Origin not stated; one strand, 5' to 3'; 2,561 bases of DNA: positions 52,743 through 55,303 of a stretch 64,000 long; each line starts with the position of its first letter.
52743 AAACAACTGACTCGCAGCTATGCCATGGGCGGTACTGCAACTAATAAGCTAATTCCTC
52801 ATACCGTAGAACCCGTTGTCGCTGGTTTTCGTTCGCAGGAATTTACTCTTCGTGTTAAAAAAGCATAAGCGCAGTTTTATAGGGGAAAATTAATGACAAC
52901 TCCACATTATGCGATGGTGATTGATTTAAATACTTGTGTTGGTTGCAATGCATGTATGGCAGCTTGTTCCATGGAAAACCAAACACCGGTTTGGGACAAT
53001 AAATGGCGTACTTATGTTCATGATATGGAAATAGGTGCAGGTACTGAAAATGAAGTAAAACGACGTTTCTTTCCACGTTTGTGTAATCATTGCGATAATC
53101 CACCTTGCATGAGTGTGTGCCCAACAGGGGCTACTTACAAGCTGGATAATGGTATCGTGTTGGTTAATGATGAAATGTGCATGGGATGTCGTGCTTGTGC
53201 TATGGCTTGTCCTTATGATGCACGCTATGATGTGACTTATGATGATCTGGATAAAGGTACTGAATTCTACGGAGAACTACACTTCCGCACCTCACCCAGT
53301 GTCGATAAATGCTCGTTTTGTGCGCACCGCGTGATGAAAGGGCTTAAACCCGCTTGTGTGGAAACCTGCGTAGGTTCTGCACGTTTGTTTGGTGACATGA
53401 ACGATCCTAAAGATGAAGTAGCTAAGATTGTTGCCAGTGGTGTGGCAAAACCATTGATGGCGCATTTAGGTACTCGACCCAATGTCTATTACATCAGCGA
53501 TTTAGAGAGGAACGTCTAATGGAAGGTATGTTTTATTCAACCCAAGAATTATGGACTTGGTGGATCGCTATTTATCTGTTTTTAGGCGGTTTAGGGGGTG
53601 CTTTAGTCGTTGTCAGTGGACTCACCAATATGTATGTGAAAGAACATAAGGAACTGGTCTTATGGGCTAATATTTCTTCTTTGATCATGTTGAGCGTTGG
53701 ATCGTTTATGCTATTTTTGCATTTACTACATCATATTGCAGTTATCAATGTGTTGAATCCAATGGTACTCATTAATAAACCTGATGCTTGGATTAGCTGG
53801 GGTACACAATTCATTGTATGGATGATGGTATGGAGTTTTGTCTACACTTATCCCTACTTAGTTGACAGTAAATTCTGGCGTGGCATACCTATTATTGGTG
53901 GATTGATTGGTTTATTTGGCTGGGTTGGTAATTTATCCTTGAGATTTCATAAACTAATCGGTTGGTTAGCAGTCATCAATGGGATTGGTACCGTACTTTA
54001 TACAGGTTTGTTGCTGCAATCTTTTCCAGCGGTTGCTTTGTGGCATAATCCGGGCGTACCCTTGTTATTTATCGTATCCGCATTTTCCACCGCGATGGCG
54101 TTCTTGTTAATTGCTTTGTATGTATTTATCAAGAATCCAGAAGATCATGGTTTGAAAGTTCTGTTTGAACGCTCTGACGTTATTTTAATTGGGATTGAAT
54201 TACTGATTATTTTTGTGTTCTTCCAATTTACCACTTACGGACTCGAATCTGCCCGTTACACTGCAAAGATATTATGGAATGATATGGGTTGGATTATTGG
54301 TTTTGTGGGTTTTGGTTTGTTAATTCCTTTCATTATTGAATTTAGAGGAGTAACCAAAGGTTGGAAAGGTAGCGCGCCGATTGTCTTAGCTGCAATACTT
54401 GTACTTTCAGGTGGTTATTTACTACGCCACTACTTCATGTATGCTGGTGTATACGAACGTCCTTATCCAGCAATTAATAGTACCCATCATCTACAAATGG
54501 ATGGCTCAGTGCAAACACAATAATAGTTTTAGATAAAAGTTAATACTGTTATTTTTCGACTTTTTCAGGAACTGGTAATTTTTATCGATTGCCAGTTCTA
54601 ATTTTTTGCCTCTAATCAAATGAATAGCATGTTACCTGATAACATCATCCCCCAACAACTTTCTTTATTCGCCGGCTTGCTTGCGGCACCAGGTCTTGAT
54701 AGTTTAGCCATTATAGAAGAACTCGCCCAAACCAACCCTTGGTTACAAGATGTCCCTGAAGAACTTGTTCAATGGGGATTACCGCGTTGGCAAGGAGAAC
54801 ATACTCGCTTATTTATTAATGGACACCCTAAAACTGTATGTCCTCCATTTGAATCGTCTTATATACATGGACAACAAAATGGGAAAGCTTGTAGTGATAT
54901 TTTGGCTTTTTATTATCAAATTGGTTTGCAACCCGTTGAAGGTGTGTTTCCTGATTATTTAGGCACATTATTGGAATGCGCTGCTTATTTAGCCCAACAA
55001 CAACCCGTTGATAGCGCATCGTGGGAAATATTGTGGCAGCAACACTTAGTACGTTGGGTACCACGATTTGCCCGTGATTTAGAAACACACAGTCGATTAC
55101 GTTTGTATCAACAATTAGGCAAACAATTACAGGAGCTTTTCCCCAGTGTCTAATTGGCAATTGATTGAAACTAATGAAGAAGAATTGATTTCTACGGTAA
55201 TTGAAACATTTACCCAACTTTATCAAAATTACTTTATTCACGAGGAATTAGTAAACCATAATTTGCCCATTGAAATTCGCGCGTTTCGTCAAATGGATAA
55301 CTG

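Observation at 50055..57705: A Psr-like molybdoenzyme ABC operon carries an unprecedented accessory tail: TorD-like, HybE-like, CheW-like and a secreted S8 protease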

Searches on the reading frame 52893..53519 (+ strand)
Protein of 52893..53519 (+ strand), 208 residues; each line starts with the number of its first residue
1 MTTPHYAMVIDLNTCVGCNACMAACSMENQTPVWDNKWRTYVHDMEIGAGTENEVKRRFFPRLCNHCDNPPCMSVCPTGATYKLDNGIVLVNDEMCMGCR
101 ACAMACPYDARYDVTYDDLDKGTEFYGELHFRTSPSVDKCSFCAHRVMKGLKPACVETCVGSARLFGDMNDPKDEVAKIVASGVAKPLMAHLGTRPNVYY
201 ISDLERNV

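Call 3: search_protein_families(library=pfam, proteins=[window:52893-53519:+], max_evalue=0.1)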
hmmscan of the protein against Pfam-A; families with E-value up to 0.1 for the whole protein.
window:52893-53519:+ (208 aa): 14 families
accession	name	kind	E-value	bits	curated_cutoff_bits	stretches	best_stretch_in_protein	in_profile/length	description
PF13247.11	Fer4_11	-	2.3e-23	82.7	26.2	2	57-113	3-61/100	4Fe-4S dicluster domain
PF13237.11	Fer4_10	-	4.6e-12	46.1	25.5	2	61-107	6-53/53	4Fe-4S dicluster domain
PF12838.12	Fer4_7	-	8.7e-12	45.8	27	2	14-80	1-52/52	4Fe-4S dicluster domain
PF13187.11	Fer4_9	-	4.3e-10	39.9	27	3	15-80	2-51/52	4Fe-4S dicluster domain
PF00037.32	Fer4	-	1.4e-09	37.8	21.1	2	91-111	3-23/24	4Fe-4S binding domain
PF12797.12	Fer4_2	-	5.9e-09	35.8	24.5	2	88-108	2-22/22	4Fe-4S binding domain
PF12837.12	Fer4_6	-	1.4e-08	34.7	25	3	88-110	1-23/24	4Fe-4S binding domain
PF13183.11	Fer4_8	-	1.6e-05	25.8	27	1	12-79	2-67/68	4Fe-4S dicluster domain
PF25160.1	LdpA_Fe-S-bd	-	5.3e-05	23.3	27.6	1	67-110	5-42/49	LdpA Fe-S cluster-binding domain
PF12800.12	Fer4_4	-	0.00023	21.7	24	2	94-109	2-17/17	4Fe-4S binding domain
PF13484.11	Fer4_16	-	0.00065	20.9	30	0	15-28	2-15/66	4Fe-4S double cluster binding domain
PF12798.12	Fer4_3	-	0.0022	19.2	27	1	96-110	1-15/15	4Fe-4S binding domain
PF14697.11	Fer4_21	-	0.0041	17.6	35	1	91-109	3-21/59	4Fe-4S dicluster domain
PF13534.11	Fer4_17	-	0.031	15.3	22.2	1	15-79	2-59/61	4Fe-4S dicluster domain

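Call 4: search_protein_families(library=ncbifam, proteins=[window:52893-53519:+], max_evalue=0.1)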
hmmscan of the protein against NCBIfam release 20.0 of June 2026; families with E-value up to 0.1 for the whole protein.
window:52893-53519:+ (208 aa): 75 families (the best 25 are shown)
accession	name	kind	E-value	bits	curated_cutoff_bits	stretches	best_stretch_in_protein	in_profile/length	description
NF045797.1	DsrO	equivalog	2.4e-58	197.3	200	1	4-201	42-234/235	sulfate reduction electron transfer complex DsrMKJOP subunit DsrO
NF011569.0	PRK14993.1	equivalog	9.9e-56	188.9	416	1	5-202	43-223/244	tetrathionate reductase subunit TtrB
NF041715.1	arsenate_red_ArrB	equivalog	1.9e-50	171.6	450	2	6-110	3-103/233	arsenate respiratory reductase iron-sulfur subunit ArrB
TIGR03149.1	cyt_nit_nrfC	equivalog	9.9e-42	142.8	377.6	1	5-202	38-217/225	cytochrome c nitrite reductase Fe-S protein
NF041782.1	mnquin_red_QrcC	equivalog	6.8e-38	130.7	400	1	6-204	1-228/239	menaquinone reductase iron-sulfur cluster-binding subunit QrcC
TIGR03478.1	DMSO_red_II_bet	subfamily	2.2e-35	122.2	480.7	2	30-204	102-256/321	DMSO reductase family type II enzyme, iron-sulfur subunit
NF042979.1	EthbenzDh_ebdB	equivalog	1.2e-32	113.2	740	2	35-203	125-277/354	ethylbenzene dehydrogenase subunit beta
TIGR02951.1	DMSO_dmsB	equivalog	1.9e-32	112.5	214.1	1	6-173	2-157/161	DMSO/selenate family reductase complex B subunit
NF008134.0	PRK10882.1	equivalog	2.5e-23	82.7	263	1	7-180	40-219/329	hydrogenase 2 operon protein HybA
NF038355.1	FDH3_beta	equivalog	1.3e-22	80.7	240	1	8-181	5-172/180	formate dehydrogenase FDH3 subunit beta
NF045715.1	sulf_resp_HmcB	equivalog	1.9e-22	79.8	420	1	6-171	37-200/307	sulfate respiration complex iron-sulfur protein HmcB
TIGR01660.1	narH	equivalog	1.7e-20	72.9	524.05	1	57-185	176-288/492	nitrate reductase subunit beta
NF009408.0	PRK12769.1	equivalog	9e-20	70.3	1003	1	9-163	6-141/659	formate-dependent uric acid utilization protein AegA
TIGR01582.1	FDH-beta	equivalog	4.7e-19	68.6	334.7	1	6-181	22-194/283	formate dehydrogenase subunit beta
NF007658.0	PRK10330.1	equivalog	2.8e-17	62.8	260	1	8-168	5-156/181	electron transport protein HydN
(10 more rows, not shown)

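Call 67: search_solved_structures(query=window:52893-53516:+, max_evalue=1e-15)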
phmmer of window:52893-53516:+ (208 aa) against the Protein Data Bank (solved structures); distinct sequences matched with E-value up to 1e-15: 14.
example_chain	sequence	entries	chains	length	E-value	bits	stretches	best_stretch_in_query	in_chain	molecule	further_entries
2vpw_B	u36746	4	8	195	2.6e-47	164.4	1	4-112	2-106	NRFC PROTEIN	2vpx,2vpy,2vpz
6cz7_B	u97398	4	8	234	3.7e-42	147.6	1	7-109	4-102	4Fe-4S ferredoxin, iron-sulfur binding domain protein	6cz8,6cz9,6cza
2ivf_B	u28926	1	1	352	5.2e-33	117.7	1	38-203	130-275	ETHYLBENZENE DEHYDROGENASE BETA-SUBUNIT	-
4ydd_B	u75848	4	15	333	1.4e-27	100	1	46-202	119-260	DMSO reductase family type II enzyme, iron-sulfur subunit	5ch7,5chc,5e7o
6btm_B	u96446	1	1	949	2.5e-22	82.8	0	58-201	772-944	Alternative Complex III subunit B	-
6f0k_B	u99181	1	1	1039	1.3e-21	80.5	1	5-203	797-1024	Fe-S-cluster-containing hydrogenase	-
7b04_A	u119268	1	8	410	1.1e-20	77.4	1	59-202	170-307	Nitrite oxidoreductase subunit B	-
1q16_B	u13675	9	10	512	3.4e-20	75.8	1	58-179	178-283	Respiratory nitrate reductase 1 beta chain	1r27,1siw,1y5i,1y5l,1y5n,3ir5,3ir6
1y4z_B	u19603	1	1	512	1.1e-19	74.1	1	58-179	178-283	Respiratory nitrate reductase 1 beta chain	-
8k9e_B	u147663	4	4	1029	2.3e-19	73.1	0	6-155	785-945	Fe-S-cluster-containing hydrogenase components 1-like protein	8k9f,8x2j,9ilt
3egw_B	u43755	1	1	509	2.9e-19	72.8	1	58-179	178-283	Respiratory nitrate reductase 1 beta chain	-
9vap_B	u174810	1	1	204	5.2e-18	68.6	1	9-170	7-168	4Fe-4S dicluster domain-containing protein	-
6lod_B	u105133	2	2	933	4e-17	65.8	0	6-204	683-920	Fe-S-cluster-containing hydrogenase components 1-like protein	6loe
1kqf_B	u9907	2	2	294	7e-16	61.7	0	6-174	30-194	FORMATE DEHYDROGENASE, NITRATE-INDUCIBLE, IRON-SULFUR SUBUNIT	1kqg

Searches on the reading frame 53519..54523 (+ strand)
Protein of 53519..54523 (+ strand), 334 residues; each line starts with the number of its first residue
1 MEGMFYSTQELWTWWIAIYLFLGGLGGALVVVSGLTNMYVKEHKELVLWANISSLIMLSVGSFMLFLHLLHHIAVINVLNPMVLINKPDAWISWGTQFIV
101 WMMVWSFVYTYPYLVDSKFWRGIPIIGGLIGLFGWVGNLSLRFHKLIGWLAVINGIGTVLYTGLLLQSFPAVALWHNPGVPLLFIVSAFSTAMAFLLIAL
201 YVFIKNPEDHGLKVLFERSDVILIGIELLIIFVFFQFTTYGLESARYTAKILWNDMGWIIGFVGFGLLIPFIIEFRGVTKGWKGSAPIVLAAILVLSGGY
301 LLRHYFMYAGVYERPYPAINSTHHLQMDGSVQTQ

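Call 3: search_protein_families(library=pfam, proteins=[window:53519-54523:+], max_evalue=0.1)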
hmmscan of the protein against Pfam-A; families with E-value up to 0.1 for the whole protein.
window:53519-54523:+ (334 aa): 1 family
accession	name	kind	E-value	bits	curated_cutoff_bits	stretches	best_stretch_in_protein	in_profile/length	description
PF03916.19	NrfD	-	1.5e-25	91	25.8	1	9-311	8-309/313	Polysulphide reductase, NrfD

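Call 4: search_protein_families(library=ncbifam, proteins=[window:53519-54523:+], max_evalue=0.1)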
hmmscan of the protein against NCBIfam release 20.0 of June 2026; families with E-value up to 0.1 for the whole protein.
window:53519-54523:+ (334 aa): 1 family
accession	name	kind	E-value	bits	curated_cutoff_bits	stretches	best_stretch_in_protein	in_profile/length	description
TIGR03148.1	cyt_nit_nrfD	equivalog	1.1e-15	57.7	347.6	1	5-310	3-311/316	cytochrome c nitrite reductase subunit NrfD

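Call 66: search_solved_structures(query=window:53519-54520:+, max_evalue=0.01)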
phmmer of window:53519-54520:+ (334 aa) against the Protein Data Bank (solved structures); distinct sequences matched with E-value up to 0.01: 0.

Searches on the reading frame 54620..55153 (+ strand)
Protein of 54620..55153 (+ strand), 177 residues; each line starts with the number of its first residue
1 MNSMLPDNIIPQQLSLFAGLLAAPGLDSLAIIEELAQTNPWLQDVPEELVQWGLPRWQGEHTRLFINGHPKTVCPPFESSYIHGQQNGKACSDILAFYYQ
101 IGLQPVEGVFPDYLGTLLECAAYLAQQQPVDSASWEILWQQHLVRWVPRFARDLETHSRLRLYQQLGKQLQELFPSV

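Call 3: search_protein_families(library=pfam, proteins=[window:54620-55153:+], max_evalue=0.1)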
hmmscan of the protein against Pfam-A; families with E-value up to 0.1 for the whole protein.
window:54620-55153:+ (177 aa): 1 family
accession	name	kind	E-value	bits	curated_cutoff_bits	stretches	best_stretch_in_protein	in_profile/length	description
PF02613.20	Nitrate_red_del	-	2.1e-17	63.9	22.2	1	50-151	21-135/136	Nitrate reductase delta subunit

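Call 4: search_protein_families(library=ncbifam, proteins=[window:54620-55153:+], max_evalue=0.1)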
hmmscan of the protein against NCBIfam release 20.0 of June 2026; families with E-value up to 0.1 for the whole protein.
window:54620-55153:+ (177 aa): 6 families
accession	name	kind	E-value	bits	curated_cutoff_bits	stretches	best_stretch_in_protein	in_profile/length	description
TIGR03482.1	DMSO_red_II_cha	subfamily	1.3e-07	31.8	152.3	1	51-173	50-184/197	DMSO reductase family type II enzyme chaperone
NF008632.0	PRK11621.1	equivalog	2e-06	27.6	162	1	63-168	74-179/203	Tat proofreading chaperone DmsD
TIGR00684.1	narJ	equivalog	6.6e-05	23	59.35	1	82-157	70-141/152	nitrate reductase molybdenum cofactor assembly chaperone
NF003442.0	PRK04976.1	equivalog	9e-05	22.5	132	1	62-171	82-198/211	molecular chaperone TorD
NF011628.0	PRK15054.1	equivalog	0.00012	21.8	410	1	27-128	24-121/231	nitrate reductase molybdenum cofactor assembly chaperone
NF042981.1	EthbenzDh_ebdD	equivalog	0.0026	17.4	360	1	61-169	85-203/222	ethylbenzene dehydrogenase subunit delta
